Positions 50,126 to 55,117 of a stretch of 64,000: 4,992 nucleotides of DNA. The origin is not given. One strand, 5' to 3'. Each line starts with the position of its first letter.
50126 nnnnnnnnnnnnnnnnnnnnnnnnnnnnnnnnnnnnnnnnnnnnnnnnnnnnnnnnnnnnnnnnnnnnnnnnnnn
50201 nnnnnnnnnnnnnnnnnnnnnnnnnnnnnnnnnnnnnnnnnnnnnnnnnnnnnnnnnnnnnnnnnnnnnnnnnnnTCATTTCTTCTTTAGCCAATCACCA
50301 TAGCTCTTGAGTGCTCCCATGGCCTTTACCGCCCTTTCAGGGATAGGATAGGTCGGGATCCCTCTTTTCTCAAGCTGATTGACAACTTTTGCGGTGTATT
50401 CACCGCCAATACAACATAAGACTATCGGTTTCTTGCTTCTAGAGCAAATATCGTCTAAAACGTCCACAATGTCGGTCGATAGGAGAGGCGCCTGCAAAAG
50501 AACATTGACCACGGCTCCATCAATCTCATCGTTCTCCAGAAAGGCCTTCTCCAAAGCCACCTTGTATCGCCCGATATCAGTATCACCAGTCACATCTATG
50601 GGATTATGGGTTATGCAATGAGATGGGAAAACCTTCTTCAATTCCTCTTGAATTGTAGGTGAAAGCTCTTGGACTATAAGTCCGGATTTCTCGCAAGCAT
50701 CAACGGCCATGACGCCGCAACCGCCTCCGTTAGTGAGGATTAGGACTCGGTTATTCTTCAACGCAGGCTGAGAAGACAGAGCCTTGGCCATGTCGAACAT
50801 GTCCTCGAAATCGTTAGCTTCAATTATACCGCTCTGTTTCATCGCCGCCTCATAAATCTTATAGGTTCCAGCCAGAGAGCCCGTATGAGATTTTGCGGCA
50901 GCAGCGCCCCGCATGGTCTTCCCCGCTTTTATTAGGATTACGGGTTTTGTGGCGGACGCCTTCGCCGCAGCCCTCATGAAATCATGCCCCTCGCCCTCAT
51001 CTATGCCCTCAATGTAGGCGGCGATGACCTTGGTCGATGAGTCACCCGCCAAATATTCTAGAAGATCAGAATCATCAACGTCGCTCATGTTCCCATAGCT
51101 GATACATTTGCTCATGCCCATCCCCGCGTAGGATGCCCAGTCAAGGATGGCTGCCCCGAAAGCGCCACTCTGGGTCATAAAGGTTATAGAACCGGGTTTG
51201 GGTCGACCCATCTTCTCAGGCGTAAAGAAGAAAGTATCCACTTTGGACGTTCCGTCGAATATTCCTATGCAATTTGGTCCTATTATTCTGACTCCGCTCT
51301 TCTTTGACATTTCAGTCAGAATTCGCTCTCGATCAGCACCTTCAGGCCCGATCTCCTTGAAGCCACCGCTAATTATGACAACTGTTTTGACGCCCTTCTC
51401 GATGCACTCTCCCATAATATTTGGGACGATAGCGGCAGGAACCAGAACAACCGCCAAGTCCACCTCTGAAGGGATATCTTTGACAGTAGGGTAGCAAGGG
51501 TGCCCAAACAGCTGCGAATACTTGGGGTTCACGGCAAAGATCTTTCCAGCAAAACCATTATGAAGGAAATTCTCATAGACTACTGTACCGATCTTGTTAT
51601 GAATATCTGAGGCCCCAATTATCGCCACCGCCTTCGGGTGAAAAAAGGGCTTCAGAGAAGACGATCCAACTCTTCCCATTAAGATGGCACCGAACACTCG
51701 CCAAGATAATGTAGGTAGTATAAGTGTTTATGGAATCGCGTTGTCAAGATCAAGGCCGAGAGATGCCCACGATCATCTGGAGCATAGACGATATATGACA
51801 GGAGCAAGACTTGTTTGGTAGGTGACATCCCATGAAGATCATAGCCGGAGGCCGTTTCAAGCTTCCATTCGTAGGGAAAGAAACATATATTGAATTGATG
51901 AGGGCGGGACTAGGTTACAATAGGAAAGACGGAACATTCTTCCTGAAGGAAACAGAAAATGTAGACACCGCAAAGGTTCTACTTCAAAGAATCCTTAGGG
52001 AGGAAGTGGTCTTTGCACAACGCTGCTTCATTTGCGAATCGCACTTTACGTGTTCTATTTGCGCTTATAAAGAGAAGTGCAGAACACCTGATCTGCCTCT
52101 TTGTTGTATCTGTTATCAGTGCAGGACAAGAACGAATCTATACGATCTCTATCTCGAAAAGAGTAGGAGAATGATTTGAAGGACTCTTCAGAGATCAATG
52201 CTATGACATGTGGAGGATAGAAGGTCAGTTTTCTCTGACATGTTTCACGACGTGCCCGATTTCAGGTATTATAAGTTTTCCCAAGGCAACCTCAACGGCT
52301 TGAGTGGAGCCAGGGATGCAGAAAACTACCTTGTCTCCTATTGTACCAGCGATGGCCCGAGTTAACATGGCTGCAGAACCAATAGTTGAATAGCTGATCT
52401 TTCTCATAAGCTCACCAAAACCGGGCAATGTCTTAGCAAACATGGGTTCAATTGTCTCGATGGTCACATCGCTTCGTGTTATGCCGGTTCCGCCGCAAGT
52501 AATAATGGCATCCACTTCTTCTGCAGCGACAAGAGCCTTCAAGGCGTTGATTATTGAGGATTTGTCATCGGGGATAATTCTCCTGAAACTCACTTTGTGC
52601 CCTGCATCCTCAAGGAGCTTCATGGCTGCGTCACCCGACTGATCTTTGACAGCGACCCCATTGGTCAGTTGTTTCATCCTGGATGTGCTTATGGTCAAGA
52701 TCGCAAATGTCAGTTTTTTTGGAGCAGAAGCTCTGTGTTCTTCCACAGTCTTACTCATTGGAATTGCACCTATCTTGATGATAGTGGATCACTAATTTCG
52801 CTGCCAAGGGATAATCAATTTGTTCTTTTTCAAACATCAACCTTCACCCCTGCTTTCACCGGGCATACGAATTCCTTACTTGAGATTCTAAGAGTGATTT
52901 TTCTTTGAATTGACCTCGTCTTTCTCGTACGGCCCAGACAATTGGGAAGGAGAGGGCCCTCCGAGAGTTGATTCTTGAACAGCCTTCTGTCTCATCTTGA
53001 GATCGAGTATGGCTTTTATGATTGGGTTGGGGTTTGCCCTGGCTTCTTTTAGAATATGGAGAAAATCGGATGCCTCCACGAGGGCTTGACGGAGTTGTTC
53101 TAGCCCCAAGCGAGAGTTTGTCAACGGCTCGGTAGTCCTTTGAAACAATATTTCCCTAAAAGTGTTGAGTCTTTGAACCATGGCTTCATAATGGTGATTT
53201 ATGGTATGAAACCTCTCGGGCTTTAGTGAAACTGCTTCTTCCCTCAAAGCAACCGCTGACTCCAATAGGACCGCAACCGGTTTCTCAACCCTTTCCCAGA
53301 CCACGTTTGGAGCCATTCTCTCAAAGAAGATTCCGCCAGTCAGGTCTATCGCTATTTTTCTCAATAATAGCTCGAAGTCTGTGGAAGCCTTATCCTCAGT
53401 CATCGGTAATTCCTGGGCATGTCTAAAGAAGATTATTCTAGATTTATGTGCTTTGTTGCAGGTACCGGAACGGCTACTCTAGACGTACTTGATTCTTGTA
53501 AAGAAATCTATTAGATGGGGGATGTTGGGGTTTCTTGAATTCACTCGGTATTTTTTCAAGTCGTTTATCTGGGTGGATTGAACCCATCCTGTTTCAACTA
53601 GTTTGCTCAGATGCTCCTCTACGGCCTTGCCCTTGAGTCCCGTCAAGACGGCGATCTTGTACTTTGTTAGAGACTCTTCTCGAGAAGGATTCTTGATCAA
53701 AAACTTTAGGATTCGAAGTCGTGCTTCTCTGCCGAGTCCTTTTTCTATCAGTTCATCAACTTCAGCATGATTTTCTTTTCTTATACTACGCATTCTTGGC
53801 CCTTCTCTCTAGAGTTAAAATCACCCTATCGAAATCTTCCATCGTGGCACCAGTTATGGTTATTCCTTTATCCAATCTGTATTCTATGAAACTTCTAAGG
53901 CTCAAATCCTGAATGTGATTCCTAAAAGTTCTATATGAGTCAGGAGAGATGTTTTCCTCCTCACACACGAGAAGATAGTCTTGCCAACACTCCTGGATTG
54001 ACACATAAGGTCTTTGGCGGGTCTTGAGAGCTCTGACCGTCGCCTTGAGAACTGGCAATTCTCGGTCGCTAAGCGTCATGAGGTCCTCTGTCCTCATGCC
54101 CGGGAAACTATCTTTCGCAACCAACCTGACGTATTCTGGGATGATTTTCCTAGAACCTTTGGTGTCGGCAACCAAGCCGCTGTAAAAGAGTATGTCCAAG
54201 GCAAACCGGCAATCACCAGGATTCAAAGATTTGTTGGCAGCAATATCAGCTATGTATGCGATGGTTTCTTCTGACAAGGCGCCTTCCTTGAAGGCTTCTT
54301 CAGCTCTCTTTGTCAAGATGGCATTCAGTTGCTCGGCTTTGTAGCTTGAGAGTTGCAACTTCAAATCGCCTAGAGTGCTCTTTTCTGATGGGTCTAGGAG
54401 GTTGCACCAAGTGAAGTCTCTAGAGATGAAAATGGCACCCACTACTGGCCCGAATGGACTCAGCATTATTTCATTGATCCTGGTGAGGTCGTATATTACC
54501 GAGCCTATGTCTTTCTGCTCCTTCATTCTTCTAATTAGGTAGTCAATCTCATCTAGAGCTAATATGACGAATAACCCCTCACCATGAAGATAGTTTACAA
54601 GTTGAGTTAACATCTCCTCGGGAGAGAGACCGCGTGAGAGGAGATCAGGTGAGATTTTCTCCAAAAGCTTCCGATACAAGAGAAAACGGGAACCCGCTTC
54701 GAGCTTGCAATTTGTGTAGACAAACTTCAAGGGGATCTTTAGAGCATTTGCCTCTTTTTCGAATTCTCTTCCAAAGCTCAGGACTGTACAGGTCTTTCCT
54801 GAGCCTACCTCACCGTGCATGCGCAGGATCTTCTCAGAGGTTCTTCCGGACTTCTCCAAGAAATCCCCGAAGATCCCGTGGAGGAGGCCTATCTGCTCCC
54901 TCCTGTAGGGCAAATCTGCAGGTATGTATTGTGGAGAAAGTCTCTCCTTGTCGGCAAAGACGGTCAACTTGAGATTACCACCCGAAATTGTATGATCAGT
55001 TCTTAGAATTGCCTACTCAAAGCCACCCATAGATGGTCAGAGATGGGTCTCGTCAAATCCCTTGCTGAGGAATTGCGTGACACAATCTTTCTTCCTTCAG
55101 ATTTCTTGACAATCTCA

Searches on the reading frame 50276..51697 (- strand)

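Call 20: search_protein_families(library=ncbifam, proteins=[window:50276-51697:-], max_evalue=0.00001)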
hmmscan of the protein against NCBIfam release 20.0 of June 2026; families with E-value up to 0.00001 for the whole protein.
window:50276-51697:- (473 aa): 6 families
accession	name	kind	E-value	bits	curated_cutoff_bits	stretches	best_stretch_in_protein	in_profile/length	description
TIGR02717.1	AcCoA-syn-alpha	equivalog_domain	1.9e-151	504.7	567.15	1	15-466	1-446/447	acetate--CoA ligase alpha subunit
NF045492.1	HydPropCoALig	equivalog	2.7e-125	419.4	1300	1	12-467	245-697/700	3-hydroxypropionate--CoA ligase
NF045494.1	AcCoALig_Archglob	equivalog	3.3e-109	366.1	1200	1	14-465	217-661/665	acetate--CoA ligase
NF045493.1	HydDutCoALig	equivalog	5.6e-101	339.2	1300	1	17-471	5-454/698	4-hydroxybutyrate--CoA ligase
NF004230.0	PRK05678.1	equivalog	7.6e-16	58.1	336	1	62-303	47-283/291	succinate--CoA ligase subunit alpha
TIGR01019.1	sucCoAalpha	subfamily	9.8e-14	51.4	353.2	1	62-294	45-272/286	succinate--CoA ligase subunit alpha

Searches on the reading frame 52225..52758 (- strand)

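Call 20: search_protein_families(library=ncbifam, proteins=[window:52225-52758:-], max_evalue=0.00001)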
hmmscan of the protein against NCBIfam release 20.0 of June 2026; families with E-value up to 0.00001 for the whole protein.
window:52225-52758:- (177 aa): 5 families
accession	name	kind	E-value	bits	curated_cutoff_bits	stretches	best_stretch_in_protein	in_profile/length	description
TIGR02667.1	moaB_proteo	equivalog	5.5e-41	140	222.4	1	16-167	5-149/163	molybdenum cofactor biosynthesis protein B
NF002947.1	PRK03604.1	equivalog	8e-34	117.3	285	1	12-175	142-297/301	bifunctional molybdenum cofactor biosynthesis protein MoaC/MoaB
TIGR00177.1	molyb_syn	domain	1.1e-31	109.8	85.35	1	16-165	2-148/148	molybdenum cofactor synthesis domain-containing protein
NF006932.0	PRK09417.1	equivalog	7e-23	81.1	158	1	32-160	16-144/193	molybdopterin adenylyltransferase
NF001813.0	PRK00549.1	equivalog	1e-07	31.3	379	1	48-122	28-100/414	competence/damage-inducible protein A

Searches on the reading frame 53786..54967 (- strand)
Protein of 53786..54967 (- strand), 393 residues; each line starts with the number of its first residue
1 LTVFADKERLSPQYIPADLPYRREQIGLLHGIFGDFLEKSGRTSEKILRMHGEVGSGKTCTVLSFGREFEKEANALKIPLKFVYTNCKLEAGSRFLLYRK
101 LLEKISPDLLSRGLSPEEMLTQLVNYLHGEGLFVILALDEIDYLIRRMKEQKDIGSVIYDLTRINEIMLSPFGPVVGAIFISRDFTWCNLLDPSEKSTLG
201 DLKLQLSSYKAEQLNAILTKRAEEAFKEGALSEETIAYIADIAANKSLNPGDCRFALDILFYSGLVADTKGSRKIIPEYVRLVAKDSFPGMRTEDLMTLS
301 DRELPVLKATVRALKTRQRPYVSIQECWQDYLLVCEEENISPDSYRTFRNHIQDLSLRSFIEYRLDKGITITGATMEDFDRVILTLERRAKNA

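Call 20: search_protein_families(library=ncbifam, proteins=[window:53786-54967:-], max_evalue=0.00001)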
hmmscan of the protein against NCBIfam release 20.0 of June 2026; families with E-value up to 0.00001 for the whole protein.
window:53786-54967:- (393 aa): 5 families
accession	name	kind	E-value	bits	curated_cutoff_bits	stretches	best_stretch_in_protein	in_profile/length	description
TIGR02928.1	TIGR02928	subfamily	1.4e-61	208.4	181.3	1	3-365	1-352/366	orc1/cdc6 family replication initiation protein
NF001623.0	PRK00411.1-1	equivalog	6.6e-60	203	311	1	2-365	16-373/411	ORC1-type DNA replication protein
NF001625.0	PRK00411.1-3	equivalog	8.4e-41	140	501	1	2-359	19-362/415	ORC1-type DNA replication protein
NF001624.0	PRK00411.1-2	subfamily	2.9e-32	112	354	1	2-367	12-350/374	ORC1-type DNA replication protein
NF001626.0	PRK00411.1-5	equivalog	1.7e-21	76.4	417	1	2-308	15-304/374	ORC1-type DNA replication protein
